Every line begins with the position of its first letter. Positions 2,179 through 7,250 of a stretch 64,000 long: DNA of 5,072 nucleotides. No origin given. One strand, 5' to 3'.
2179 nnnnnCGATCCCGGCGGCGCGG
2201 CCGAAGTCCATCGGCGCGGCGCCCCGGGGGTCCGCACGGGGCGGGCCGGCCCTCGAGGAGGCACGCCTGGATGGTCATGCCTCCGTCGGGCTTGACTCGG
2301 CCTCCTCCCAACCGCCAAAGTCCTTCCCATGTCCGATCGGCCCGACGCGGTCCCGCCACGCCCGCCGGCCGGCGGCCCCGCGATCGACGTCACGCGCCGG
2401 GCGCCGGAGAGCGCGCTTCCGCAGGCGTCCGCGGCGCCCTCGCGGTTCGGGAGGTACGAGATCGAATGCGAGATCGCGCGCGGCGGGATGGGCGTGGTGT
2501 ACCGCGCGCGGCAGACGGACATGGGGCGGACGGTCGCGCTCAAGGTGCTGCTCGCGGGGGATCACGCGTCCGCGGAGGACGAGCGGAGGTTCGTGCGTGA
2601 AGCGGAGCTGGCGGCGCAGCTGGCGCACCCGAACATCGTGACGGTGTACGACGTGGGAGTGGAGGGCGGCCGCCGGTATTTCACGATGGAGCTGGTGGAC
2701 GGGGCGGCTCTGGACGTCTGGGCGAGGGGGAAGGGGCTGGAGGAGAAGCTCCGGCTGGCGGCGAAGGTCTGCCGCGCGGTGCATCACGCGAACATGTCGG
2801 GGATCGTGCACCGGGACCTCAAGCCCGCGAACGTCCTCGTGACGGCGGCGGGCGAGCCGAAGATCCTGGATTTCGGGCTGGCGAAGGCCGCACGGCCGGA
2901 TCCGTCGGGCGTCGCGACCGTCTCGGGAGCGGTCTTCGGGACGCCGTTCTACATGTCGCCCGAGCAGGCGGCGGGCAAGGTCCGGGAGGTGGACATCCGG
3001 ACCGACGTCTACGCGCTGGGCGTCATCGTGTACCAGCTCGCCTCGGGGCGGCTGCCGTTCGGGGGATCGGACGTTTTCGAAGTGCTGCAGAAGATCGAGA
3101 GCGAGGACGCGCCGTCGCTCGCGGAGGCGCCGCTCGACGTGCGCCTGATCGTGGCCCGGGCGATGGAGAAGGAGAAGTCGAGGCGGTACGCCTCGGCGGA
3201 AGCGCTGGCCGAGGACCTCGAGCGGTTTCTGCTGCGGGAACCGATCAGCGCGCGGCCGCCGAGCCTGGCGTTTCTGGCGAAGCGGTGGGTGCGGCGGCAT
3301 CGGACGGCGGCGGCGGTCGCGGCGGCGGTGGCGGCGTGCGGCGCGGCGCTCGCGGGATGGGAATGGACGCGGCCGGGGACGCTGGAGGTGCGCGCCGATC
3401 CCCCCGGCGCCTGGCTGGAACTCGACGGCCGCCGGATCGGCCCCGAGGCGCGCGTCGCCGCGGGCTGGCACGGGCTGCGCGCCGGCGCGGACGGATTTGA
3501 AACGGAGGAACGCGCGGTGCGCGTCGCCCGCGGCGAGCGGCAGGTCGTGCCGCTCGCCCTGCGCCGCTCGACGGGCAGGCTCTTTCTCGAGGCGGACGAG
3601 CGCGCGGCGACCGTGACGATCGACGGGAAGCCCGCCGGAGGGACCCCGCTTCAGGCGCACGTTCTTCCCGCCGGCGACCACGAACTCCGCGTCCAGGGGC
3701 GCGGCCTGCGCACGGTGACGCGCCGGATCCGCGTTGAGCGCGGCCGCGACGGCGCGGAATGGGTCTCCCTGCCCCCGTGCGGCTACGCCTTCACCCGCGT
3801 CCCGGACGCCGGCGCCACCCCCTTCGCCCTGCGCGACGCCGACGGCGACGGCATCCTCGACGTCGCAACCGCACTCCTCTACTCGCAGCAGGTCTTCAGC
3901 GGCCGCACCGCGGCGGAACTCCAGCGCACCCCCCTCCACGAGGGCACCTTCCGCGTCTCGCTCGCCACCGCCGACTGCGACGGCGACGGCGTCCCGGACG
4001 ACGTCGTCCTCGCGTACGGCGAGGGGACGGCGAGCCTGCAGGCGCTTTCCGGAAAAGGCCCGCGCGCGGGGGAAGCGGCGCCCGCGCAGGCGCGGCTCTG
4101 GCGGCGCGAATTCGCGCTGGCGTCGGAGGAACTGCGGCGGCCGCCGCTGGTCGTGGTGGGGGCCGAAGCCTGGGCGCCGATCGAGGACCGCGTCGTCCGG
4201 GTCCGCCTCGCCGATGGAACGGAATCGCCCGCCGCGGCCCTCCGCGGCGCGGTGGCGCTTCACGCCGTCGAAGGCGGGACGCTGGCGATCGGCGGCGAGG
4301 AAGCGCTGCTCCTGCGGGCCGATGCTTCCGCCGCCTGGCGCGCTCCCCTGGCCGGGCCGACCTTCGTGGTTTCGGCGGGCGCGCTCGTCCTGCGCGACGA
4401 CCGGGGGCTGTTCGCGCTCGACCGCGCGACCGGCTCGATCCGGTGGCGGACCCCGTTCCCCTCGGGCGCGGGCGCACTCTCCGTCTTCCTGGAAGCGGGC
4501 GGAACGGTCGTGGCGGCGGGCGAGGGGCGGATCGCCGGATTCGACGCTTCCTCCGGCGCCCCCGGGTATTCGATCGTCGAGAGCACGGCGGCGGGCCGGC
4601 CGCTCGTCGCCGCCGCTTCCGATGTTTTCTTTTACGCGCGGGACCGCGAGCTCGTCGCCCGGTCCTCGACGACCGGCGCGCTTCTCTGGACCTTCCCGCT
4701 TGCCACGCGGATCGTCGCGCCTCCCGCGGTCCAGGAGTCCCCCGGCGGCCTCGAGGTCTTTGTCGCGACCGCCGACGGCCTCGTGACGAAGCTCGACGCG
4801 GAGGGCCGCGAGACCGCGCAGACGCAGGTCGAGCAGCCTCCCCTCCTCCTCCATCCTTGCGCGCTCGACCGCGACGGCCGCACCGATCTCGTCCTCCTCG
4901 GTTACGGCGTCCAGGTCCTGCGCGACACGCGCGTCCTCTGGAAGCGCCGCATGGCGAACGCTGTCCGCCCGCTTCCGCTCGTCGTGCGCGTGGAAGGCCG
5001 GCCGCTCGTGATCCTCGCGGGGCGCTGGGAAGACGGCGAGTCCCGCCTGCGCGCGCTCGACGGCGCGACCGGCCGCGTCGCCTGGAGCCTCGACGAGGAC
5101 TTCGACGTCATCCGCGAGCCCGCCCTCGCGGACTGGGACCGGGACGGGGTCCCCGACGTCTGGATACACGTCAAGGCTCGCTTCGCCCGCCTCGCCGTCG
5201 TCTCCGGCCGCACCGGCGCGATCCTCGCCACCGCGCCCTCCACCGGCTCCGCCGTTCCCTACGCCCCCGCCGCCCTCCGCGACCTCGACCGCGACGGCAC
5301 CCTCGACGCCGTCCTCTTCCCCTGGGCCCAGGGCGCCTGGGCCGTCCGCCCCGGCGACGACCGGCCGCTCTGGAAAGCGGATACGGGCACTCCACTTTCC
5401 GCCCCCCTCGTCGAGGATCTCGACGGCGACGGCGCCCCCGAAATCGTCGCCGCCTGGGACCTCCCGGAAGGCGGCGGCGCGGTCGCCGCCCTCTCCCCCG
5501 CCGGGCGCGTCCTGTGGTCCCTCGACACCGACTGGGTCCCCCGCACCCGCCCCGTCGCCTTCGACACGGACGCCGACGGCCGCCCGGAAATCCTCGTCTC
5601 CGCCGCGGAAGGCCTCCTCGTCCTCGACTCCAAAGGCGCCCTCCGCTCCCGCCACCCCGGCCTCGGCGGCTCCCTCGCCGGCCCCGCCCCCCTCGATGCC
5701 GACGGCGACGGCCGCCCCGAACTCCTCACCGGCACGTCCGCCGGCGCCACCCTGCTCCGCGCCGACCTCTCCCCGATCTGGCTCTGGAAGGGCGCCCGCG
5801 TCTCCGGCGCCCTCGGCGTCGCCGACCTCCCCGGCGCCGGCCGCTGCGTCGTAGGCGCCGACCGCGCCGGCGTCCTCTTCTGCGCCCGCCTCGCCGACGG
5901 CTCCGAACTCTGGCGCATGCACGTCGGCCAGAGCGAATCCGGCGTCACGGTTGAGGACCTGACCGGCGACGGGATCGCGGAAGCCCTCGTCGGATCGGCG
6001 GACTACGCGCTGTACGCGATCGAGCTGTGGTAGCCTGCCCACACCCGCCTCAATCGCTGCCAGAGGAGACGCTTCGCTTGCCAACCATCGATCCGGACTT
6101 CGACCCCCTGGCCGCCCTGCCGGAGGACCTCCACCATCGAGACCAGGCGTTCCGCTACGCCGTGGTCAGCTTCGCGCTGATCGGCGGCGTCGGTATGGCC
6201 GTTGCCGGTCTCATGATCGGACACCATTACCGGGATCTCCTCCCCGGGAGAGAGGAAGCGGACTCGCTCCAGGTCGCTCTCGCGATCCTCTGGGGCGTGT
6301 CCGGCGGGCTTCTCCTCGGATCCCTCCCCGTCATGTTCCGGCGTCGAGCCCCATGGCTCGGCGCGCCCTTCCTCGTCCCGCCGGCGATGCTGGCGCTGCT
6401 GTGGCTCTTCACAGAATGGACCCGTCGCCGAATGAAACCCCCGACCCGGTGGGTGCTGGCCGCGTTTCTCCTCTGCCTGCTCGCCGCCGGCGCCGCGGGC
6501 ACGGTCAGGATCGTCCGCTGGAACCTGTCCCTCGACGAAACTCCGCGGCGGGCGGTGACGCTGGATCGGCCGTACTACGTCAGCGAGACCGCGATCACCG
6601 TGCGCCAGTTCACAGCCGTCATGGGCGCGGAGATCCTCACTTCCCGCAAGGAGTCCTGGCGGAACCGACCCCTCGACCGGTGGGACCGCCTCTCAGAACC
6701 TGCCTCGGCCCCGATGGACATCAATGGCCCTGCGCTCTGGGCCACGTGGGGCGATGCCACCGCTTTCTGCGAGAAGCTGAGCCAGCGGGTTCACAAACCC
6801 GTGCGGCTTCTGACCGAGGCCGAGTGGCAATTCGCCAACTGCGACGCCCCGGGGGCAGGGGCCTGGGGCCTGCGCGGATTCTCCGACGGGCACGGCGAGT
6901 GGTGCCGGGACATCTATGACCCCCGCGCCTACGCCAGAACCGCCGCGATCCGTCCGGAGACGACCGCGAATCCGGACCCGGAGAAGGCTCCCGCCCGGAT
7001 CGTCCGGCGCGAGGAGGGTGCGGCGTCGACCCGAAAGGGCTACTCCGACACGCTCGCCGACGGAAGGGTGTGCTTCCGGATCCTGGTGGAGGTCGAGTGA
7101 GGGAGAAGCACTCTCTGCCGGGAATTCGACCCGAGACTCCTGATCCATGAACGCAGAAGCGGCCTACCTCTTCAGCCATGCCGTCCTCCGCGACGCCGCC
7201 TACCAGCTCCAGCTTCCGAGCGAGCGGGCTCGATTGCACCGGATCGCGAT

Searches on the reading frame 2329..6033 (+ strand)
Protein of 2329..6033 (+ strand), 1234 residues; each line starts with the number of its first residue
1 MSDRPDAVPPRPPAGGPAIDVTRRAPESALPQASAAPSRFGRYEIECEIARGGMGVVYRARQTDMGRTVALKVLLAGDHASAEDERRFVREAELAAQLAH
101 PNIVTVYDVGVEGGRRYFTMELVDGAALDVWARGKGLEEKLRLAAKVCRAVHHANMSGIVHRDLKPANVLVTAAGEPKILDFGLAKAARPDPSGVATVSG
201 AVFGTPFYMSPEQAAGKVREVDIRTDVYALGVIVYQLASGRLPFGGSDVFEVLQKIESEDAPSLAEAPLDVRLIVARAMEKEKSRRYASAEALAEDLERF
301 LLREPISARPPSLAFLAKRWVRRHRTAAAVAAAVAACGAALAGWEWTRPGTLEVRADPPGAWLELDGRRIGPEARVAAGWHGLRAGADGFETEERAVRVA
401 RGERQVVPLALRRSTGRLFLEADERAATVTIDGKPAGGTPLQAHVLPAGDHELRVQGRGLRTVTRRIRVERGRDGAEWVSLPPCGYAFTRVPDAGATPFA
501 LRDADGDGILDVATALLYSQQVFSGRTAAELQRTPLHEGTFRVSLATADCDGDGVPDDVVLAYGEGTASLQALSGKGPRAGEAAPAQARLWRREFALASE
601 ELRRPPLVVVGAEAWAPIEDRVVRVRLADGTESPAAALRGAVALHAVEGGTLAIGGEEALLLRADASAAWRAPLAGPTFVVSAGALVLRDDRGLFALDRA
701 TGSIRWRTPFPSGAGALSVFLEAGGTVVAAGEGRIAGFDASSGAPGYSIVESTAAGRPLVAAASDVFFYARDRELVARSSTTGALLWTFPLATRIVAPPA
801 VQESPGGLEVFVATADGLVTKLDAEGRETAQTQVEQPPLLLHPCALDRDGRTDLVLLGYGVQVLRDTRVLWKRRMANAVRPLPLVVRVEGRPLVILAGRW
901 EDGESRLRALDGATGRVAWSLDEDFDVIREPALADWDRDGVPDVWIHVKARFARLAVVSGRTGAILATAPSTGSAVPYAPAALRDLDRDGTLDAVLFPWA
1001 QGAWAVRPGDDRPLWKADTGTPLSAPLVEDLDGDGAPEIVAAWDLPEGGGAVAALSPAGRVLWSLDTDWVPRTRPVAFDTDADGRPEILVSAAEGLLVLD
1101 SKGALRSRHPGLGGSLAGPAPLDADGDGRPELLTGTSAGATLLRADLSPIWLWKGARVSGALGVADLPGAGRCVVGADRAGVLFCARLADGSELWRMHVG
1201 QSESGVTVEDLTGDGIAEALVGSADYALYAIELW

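Call 96: search_protein_families(library=pfam, proteins=[window:2329-6033:+], max_evalue=0.001)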
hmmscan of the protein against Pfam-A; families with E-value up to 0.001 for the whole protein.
window:2329-6033:+ (1234 aa): 11 families
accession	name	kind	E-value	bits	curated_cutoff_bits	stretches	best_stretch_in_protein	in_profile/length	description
PF00069.31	Pkinase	-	2.9e-42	145.3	31.7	1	43-294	1-259/263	Protein kinase domain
PF07714.23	PK_Tyr_Ser-Thr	-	1e-29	104.1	23.1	1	45-288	3-250/258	Protein tyrosine and serine/threonine kinase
PF13517.12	FG-GAP_3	-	1.9e-18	67.2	26.9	2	1079-1133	1-60/61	FG-GAP-like repeat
PF13360.13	PQQ_2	-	1.6e-16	61.1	27.6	2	668-745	15-95/233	Outer membrane protein assembly factor BamB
PF08308.17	PEGA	-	1.7e-14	53.9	20.8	1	416-472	2-58/71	PEGA domain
PF25292.1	Beta-prop_CGLA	-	2.9e-10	40.5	26.8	0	1174-1232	2-60/316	Lambda-carrageenase beta-propeller domain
PF13570.13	Beta-prop_ACSF4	-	5.6e-10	39.6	133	1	691-847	112-265/329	Beta-alanine-activating enzyme, beta-propeller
PF01839.29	FG-GAP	-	9.9e-09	35.3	22.1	0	1120-1139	6-25/37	FG-GAP repeat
PF03109.22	ABC1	-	2.9e-07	30.3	22.9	1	114-188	141-217/244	ABC1 atypical kinase-like domain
PF23727.1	Beta-prop_FAM234A_B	-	2.1e-06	27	26.4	0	904-968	99-169/467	FAM234A/B beta-propeller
PF01011.28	PQQ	-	0.00035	19.8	26.7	0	752-800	536-585/595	Glucose/ethanol/alcohol dehydrogenase, beta-propeller domain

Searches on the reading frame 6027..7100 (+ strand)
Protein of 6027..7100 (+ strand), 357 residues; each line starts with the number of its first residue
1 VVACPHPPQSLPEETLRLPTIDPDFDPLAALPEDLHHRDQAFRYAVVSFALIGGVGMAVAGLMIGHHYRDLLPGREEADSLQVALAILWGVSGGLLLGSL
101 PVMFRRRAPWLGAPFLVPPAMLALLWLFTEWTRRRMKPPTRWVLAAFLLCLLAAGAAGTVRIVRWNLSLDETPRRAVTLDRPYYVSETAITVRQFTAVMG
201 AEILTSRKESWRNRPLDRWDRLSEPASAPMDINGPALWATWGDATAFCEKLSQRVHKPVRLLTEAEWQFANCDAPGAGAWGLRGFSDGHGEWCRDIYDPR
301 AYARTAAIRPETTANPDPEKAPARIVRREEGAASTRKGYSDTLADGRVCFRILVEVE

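Call 96: search_protein_families(library=pfam, proteins=[window:6027-7100:+], max_evalue=0.001)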
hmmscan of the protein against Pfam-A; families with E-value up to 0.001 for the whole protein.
window:6027-7100:+ (357 aa): 1 family
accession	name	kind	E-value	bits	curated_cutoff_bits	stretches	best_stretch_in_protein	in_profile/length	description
PF03781.23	FGE-sulfatase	-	5.7e-15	56.1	23.3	1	167-271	22-122/255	Sulfatase-modifying factor enzyme 1-like domain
